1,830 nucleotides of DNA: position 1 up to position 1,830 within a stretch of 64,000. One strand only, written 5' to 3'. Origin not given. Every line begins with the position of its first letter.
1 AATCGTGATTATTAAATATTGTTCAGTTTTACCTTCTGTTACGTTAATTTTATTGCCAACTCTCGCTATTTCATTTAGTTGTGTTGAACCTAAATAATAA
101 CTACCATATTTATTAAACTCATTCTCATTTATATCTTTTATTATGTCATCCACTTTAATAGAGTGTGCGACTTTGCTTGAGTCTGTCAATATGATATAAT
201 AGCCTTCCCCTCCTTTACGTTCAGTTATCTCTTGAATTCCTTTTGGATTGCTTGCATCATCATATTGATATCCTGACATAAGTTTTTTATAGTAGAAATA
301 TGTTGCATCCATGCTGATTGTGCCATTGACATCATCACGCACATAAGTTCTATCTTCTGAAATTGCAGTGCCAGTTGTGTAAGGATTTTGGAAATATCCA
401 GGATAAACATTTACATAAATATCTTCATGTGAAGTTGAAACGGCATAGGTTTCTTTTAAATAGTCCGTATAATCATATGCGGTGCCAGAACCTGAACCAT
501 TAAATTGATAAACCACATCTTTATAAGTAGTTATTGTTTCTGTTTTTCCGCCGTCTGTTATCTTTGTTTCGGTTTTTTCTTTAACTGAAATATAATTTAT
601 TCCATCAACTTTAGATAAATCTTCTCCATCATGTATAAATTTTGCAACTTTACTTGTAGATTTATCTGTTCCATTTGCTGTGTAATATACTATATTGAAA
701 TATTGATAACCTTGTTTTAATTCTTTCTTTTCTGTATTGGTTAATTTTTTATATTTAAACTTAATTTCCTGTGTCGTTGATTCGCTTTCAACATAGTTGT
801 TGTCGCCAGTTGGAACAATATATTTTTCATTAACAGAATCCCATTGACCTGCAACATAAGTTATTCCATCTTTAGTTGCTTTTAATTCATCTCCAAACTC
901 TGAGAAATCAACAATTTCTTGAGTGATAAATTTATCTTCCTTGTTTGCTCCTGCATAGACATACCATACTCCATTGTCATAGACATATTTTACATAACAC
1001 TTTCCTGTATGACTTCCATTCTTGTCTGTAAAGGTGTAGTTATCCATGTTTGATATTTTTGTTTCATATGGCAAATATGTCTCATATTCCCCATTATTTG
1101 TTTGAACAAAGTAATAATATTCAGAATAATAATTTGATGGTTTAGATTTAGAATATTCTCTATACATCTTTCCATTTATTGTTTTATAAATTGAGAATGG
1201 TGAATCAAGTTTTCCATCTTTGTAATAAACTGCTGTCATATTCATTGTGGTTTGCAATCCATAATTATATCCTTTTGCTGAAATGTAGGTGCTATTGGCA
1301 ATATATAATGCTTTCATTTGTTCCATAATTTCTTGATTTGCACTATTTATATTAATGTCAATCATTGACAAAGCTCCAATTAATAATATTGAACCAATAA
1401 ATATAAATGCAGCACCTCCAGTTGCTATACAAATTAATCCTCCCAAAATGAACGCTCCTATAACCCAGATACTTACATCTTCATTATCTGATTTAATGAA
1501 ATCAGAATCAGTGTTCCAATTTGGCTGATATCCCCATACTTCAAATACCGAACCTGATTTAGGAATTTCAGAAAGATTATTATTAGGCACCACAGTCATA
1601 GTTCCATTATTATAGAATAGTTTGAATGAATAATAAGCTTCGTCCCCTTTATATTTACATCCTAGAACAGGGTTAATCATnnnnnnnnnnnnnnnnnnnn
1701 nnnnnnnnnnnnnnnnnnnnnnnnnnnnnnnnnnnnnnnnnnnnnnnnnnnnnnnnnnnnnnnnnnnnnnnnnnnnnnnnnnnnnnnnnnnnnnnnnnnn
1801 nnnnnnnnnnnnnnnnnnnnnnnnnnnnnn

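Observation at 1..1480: A transmembrane helix about 5,700 residues into the giant lipoprotein, followed by at least 450 more residues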

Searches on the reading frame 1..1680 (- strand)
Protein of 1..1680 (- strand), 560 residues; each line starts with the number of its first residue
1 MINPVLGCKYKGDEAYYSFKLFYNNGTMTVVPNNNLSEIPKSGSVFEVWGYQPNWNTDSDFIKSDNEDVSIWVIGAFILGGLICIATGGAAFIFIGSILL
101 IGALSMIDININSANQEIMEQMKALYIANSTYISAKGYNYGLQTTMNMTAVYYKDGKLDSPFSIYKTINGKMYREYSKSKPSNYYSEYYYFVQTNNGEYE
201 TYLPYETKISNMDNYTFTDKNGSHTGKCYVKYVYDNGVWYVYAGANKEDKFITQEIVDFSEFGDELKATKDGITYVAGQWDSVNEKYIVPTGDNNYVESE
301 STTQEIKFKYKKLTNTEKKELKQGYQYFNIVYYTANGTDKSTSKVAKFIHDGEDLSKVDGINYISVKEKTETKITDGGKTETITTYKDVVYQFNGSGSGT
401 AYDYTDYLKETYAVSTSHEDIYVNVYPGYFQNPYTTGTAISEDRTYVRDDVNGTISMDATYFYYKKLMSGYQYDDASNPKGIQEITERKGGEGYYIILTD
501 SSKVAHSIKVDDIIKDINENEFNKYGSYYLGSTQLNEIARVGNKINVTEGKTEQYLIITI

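Call 7: search_protein_families(library=pfam, proteins=[window:1-1680:-], max_evalue=0.01)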
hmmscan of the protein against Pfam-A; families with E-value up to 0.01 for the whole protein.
window:1-1680:- (560 aa): 0 families

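Call 10: find_related_loci(query=window:1-1590:-, collection=genome_contigs, flank=10000)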
Query window:1-1590:- (530 aa) in genome_contigs; peptide patterns used: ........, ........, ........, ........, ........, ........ (x = any residue, [..] = any of these).
53 stretches matched a pattern, but none encodes a relative of the query by tblastn (E <= 1e-3).

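Call 11: find_homologous_proteins(query=window:1-1590:-)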
Query window:1-1590:-: 7632 candidates shared short words with the query, none scored E <= 0.001.

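Call 19: search_protein_families(library=pfam, proteins=[window:1-1371:-], max_evalue=10)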
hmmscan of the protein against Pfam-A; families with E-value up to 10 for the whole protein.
window:1-1371:- (457 aa): 0 families

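Call 41: predict_structure(protein=window:1-1590:-)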
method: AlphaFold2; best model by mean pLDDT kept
length: 530 residues; sequences in the alignment: 1
mean_pLDDT: 33.4   pTM: 0.20
mean pLDDT of the five models: 33.4, 28.9, 26.6, 26.3, 25.9
residues with pLDDT >= 90: 0; 70-90: 0; 50-70: 40; < 50: 490
segments of 3 or more residues with pLDDT < 50: 1-39, 74-340, 351-530
pLDDT, mean of each block of 10 residues (from residue 1): 30 30 32 41 59 58 59 48 37 31 28 29 31 35 37 30 32 34 44 45 36 34 32 35 29 27 25 29 33 25 24 24 35 41 53 42 38 36 27 23 23 23 23 23 27 23 26 28 33 31 32 30 32
secondary structure, 60 per line:
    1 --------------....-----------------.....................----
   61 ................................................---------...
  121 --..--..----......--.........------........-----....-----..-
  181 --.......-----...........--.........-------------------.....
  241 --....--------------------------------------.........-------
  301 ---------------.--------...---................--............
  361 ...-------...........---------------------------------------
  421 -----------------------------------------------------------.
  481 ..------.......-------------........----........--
elements in order: H15-18 H36-56 H61-108 E118-120 E133-138 E141-149 E156-163 E169-172 E183-189 E195-205 E208-216 E236-240 E243-246 H285-293 E331-346 E349-363 H371-381 H489-495 E509-516 E521-528

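Call 54: predict_structure(alignment_id=A2)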
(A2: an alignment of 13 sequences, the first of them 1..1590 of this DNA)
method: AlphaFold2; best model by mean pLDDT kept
length: 530 residues; sequences in the alignment: 13
mean_pLDDT: 42.7   pTM: 0.30
mean pLDDT of the five models: 42.7, 41.1, 40.7, 39.3, 35.1
residues with pLDDT >= 90: 0; 70-90: 54; 50-70: 98; < 50: 378
segments of 3 or more residues with pLDDT < 50: 1-133, 147-150, 217-314, 325-335, 363-387, 393-463, 501-530
pLDDT, mean of each block of 10 residues (from residue 1): 26 29 29 28 30 28 26 30 36 37 31 32 35 56 57 66 71 75 74 82 63 54 31 39 37 38 32 29 29 30 37 49 42 51 74 65 48 38 44 43 30 25 26 31 33 31 52 62 58 56 43 33 34
secondary structure, 60 per line:
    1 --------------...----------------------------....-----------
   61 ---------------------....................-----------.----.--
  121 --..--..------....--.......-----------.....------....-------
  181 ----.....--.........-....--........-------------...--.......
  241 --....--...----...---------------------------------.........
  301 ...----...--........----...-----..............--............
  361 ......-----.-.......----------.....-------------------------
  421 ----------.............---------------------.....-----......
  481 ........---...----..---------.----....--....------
elements in order: H46-49 H82-101 E135-138 E141-147 E159-163 E170-173 E185-189 E192-200 E202-205 E208-212 E237-240 E243-246 E249-251 E256-258 E292-303 E308-310 E313-320 E333-346 E349-366 H374-380 E391-395 E431-443 E465-469 E475-479 H480-488 E515-518 E521-524

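Call 68: fold_search(model_id=the predicted structure, library=pdb)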
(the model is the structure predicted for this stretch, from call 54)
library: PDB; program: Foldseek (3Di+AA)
matches with E <= 10: 341; with E <= 0.001: 0
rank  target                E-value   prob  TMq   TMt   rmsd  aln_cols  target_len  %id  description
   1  3s6x_A                7.3e-02  0.06  0.06  0.09  55.2       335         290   10  Structure of reovirus attachment protein sigma1 in complex with alpha-2,3-sialyllactose (released 2011-11-23)
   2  3dem_B                2.0e-01  0.06  0.06  0.11  28.9       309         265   11  CUB1-EGF-CUB2 domain of HUMAN MASP-1/3 (released 2008-07-01)
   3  2o6p_A                2.2e-01  0.21  0.05  0.19  26.6       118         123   14  Crystal Structure of the heme-IsdC complex (released 2007-02-06)
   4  2o6p_B                2.5e-01  0.20  0.06  0.19  26.2       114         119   16  Crystal Structure of the heme-IsdC complex (released 2007-02-06)
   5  4aqb_A                2.9e-01  0.04  0.07  0.09  27.8       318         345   11  MBL-Ficolin Associated Protein-1, MAP-1 aka MAP44 (released 2012-08-08)
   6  1ufl_A                5.2e-01  0.33  0.09  0.29   9.5        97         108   12  Crystal Structure of TT1020 from Thermus thermophilus HB8 (released 2003-11-30)
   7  6rhv_G                5.2e-01  0.06  0.05  0.09  20.5       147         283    9  Crystal structure of mouse CD11b I-domain (CD11b-I) in complex with Staphylococcus aureus octameric bi-component leuko (released 2019-12-18)
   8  3dem_A                5.8e-01  0.03  0.06  0.10  28.7       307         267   10  CUB1-EGF-CUB2 domain of HUMAN MASP-1/3 (released 2008-07-01)
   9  7z20_t                6.2e-01  0.28  0.06  0.27  11.0        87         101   13  70S E. coli ribosome with an extended uL23 loop from Candidatus marinimicrobia and a stalled filamin domain 5 nascent  (released 2022-08-10)
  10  8xcj_F                6.2e-01  0.01  0.05  0.06  46.4       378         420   10  Open State of central tail fiber of bacteriophage lambda upon binding to LamB (gpJ713-LamB complex) (released 2024-05-01)
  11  2gx8_C                7.6e-01  0.10  0.07  0.09  10.9       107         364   15  The Crystal Structure of Bacillus cereus protein related to NIF3 (released 2006-05-16)
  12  6z1p_Av               7.6e-01  0.04  0.06  0.12  22.5       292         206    5  Structure of the mitochondrial ribosome from Tetrahymena thermophila (released 2020-06-24)
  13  5ond_A                9.4e-01  0.12  0.07  0.18   5.7        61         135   10  RfaH from Escherichia coli in complex with ops DNA (released 2018-06-06)
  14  1osc_B                9.4e-01  0.09  0.07  0.20  10.9       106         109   17  Crystal structure of rat CUTA1 at 2.15 A resolution (released 2003-11-25)
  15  1p1l                  1.0e+00  0.10  0.07  0.20  10.8       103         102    9  Structure of the Periplasmic divalent cation tolerance protein CutA from Archaeoglobus fulgidus (released 2003-04-29)
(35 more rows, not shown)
